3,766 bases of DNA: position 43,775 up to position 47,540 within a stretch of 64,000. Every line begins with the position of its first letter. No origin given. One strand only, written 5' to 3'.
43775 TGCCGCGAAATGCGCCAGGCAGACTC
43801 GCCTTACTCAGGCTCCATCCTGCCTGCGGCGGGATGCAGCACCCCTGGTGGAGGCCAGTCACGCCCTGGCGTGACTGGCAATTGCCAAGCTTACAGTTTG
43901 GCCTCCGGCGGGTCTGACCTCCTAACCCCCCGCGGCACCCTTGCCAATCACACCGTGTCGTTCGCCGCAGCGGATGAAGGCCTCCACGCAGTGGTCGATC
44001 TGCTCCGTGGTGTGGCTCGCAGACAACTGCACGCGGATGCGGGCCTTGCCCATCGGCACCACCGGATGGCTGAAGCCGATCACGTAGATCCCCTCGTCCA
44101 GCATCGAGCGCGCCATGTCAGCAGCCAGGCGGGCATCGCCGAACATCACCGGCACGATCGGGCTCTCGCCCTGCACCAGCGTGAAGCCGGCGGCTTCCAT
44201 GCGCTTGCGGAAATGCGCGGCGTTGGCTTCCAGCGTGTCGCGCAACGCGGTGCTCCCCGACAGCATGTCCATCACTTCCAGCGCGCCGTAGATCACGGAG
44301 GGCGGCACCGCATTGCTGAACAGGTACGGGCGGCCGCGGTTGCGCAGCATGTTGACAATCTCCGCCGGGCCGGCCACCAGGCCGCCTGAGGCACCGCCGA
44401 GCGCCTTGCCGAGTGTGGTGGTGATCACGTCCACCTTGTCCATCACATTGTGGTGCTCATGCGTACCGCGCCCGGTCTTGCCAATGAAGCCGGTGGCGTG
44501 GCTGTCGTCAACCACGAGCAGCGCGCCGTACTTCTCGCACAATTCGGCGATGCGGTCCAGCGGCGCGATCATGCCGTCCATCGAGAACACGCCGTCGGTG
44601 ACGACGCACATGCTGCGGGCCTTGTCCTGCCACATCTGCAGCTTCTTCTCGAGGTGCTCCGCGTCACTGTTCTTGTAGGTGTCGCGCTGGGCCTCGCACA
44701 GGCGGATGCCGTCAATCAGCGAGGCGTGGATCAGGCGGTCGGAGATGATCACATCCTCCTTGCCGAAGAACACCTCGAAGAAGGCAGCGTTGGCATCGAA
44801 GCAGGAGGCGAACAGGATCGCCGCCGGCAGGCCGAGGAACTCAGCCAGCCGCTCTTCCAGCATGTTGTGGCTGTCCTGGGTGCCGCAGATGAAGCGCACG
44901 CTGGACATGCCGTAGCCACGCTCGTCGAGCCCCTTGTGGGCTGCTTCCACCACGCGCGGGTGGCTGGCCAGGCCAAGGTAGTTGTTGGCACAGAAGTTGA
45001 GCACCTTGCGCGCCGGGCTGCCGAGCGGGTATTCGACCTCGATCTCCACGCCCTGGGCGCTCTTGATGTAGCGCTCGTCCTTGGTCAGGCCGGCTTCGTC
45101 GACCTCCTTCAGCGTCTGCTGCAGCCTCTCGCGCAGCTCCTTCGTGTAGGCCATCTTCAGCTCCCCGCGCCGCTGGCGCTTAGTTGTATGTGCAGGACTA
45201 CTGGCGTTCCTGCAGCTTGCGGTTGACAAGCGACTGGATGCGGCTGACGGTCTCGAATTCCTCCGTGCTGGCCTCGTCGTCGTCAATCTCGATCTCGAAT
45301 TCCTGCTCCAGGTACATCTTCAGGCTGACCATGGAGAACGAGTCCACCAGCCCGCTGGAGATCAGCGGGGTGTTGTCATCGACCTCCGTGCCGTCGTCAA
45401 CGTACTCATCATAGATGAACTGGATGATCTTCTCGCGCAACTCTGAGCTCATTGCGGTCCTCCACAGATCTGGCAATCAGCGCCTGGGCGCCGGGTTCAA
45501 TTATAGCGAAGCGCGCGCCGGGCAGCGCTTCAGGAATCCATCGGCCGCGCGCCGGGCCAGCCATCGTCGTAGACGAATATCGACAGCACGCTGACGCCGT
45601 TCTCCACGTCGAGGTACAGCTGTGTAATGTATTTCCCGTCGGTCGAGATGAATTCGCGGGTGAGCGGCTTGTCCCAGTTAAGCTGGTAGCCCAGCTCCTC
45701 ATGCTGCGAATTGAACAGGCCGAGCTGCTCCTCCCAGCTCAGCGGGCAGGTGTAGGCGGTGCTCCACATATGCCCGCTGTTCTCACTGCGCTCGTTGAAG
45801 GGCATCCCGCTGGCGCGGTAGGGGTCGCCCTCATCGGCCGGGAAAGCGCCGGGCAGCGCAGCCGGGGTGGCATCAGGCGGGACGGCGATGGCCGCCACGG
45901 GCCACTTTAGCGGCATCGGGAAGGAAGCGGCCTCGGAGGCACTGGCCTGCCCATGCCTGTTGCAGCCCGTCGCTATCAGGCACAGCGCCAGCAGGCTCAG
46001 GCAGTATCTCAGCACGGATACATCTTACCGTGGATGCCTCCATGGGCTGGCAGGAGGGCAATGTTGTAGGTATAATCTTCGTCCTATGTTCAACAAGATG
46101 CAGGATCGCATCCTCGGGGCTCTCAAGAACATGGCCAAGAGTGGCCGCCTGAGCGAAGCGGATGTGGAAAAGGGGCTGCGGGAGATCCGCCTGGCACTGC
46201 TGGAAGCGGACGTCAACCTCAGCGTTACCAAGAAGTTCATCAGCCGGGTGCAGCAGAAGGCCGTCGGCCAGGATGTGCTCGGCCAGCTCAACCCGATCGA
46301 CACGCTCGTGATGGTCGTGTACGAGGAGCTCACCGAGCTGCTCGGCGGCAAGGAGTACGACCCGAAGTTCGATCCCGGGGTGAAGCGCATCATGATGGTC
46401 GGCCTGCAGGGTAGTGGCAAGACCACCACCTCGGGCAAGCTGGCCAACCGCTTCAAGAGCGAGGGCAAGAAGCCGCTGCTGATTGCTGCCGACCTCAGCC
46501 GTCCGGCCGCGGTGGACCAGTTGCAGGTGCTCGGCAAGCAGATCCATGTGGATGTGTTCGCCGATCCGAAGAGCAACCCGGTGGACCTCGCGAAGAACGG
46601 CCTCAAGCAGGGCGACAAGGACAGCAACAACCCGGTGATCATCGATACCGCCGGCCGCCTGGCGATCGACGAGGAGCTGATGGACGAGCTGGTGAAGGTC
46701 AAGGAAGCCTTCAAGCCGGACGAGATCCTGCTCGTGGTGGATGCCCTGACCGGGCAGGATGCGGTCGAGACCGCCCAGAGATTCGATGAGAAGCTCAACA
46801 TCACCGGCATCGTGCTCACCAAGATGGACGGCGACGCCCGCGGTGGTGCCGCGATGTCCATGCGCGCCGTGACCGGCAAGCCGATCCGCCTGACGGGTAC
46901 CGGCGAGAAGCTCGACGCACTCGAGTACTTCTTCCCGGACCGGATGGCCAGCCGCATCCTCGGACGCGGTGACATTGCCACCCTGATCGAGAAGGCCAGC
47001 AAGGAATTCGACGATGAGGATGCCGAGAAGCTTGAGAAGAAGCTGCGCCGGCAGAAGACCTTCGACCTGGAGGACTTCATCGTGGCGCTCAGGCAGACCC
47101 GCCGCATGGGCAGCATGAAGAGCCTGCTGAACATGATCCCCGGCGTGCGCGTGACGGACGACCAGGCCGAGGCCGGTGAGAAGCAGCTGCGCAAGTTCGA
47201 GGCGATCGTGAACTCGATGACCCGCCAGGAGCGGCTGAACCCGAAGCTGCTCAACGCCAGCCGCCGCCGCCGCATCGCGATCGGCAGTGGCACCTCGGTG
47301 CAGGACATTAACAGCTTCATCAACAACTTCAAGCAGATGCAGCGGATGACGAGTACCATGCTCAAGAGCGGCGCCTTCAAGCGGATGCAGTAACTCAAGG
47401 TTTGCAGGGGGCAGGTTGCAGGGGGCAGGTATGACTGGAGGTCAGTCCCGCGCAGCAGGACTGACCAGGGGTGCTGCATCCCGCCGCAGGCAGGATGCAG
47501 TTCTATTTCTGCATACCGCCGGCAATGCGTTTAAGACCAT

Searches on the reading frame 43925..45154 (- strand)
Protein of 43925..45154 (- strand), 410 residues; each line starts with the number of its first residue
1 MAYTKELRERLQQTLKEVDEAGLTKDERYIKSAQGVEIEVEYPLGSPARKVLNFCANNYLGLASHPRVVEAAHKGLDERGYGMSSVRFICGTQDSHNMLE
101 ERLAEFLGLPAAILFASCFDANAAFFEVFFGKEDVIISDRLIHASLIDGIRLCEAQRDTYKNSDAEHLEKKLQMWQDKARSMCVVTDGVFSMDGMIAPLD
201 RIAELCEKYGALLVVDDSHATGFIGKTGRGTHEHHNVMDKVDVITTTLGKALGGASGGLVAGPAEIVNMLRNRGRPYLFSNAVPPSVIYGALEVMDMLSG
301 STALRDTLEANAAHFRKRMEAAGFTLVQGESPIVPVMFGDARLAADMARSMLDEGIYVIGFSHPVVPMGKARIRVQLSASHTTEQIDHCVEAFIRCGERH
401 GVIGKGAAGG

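Call 9: search_protein_families(library=pfam, proteins=[window:43925-45154:-], max_evalue=0.1)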
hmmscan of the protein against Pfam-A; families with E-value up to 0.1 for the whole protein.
window:43925-45154:- (410 aa): 8 families
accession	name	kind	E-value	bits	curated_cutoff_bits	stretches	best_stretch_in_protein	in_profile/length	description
PF00155.27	Aminotran_1_2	-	8.3e-61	206.6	19.7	1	50-393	2-361/361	Aminotransferase class I and II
PF00202.27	Aminotran_3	-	8.5e-08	31.7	30.5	1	184-395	194-401/403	Aminotransferase class-III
PF01212.27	Beta_elim_lyase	-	5.6e-06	26.3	27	1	92-277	30-215/288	Beta-eliminating lyase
PF00464.25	SHMT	-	2.6e-05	23.5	27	1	196-265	183-247/399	Serine hydroxymethyltransferase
PF00266.25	Aminotran_5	-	0.0013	18.2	21.5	1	97-220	46-179/371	Aminotransferase class-V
PF01041.23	DegT_DnrJ_EryC1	-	0.013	15.2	19.8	0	97-223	27-152/360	DegT/DnrJ/EryC1/StrS aminotransferase family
PF01053.26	Cys_Met_Meta_PP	-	0.015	14.3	27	1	95-225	53-182/381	Cys/Met metabolism PLP-dependent enzyme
PF02120.21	Flg_hook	-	0.019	15.2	29.8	0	299-328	44-73/85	Flagellar hook-length control protein FliK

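Call 90: find_encoding_contigs(protein=window:43925-45154:-, flank=5000, max_places=10)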
Protein window:43925-45154:- (410 aa): 7 contigs read that carry it; 4 places shown.
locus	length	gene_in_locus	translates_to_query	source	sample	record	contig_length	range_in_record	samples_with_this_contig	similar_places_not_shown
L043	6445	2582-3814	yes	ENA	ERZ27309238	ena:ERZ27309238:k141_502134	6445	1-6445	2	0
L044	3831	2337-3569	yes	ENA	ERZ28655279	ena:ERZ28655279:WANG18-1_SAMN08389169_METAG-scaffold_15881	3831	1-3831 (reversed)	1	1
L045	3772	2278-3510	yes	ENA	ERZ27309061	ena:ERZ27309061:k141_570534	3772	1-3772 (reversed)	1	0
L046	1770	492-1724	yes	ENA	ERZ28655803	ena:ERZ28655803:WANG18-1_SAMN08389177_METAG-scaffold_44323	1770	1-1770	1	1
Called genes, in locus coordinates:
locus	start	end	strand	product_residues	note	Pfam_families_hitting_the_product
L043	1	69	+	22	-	?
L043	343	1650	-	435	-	PF02881:SRP54_N, PF00448:SRP54, PF01656:CbiA (weak), PF16575:CLP1_P (faint), PF02978:SRP_SPB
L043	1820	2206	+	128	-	-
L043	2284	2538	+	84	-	PF00550:PP-binding (weak)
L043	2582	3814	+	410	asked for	PF00155:Aminotran_1_2, PF01212:Beta_elim_lyase (weak), PF00202:Aminotran_3 (weak)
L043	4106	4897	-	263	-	-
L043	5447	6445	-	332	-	?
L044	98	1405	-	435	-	PF02881:SRP54_N, PF00448:SRP54, PF01656:CbiA (weak), PF16575:CLP1_P (faint), PF02978:SRP_SPB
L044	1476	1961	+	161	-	-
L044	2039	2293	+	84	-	PF00550:PP-binding (weak)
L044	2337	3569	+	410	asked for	PF00155:Aminotran_1_2, PF01212:Beta_elim_lyase (weak), PF00202:Aminotran_3 (weak)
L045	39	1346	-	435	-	PF02881:SRP54_N, PF00448:SRP54, PF01656:CbiA (weak), PF16575:CLP1_P (faint), PF02978:SRP_SPB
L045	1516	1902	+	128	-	-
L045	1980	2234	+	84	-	PF00550:PP-binding (weak)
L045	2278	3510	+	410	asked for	PF00155:Aminotran_1_2, PF01212:Beta_elim_lyase (weak), PF00202:Aminotran_3 (weak)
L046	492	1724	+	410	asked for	PF00155:Aminotran_1_2, PF01212:Beta_elim_lyase (weak), PF00202:Aminotran_3 (weak)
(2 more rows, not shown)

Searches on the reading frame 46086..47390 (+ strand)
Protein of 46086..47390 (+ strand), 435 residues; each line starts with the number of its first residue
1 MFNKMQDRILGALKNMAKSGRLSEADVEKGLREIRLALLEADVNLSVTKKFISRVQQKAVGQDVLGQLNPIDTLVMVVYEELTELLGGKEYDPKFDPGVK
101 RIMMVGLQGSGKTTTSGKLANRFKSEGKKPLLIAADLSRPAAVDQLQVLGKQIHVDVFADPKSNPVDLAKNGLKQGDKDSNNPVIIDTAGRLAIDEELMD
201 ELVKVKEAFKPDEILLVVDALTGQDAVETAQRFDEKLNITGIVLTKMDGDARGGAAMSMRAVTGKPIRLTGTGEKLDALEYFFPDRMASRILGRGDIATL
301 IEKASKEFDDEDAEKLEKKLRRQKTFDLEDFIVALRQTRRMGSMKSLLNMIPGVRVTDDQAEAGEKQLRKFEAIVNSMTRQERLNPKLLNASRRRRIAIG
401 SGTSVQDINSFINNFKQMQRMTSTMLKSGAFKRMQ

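Call 83: list_cluster_members(proteins=[window:46086-47390:+, window:42839-43627:+, window:43925-45154:-])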
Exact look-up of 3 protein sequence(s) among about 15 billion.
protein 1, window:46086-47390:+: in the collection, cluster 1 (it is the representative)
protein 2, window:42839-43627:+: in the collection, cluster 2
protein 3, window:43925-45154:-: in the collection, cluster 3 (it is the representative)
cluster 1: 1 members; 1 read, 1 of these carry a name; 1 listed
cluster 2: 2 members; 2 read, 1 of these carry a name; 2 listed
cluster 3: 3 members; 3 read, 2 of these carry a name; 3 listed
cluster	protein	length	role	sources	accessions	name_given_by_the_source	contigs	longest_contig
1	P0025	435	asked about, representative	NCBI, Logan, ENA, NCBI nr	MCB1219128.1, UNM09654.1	MAG: signal recognition particle protein [Planctomycetales bacterium] | signal recognition particle protein [bacterium]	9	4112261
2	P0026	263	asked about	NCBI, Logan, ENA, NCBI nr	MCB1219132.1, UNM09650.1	MAG: hypothetical protein H7A35_06200 [Planctomycetales bacterium] | hypothetical protein [bacterium]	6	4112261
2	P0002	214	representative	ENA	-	-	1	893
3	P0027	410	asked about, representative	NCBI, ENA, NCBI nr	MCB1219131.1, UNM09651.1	MAG: glycine C-acetyltransferase [Planctomycetales bacterium] | glycine C-acetyltransferase [bacterium]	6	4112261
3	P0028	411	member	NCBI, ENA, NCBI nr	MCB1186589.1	glycine C-acetyltransferase [bacterium]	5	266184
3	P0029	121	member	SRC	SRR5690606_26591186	-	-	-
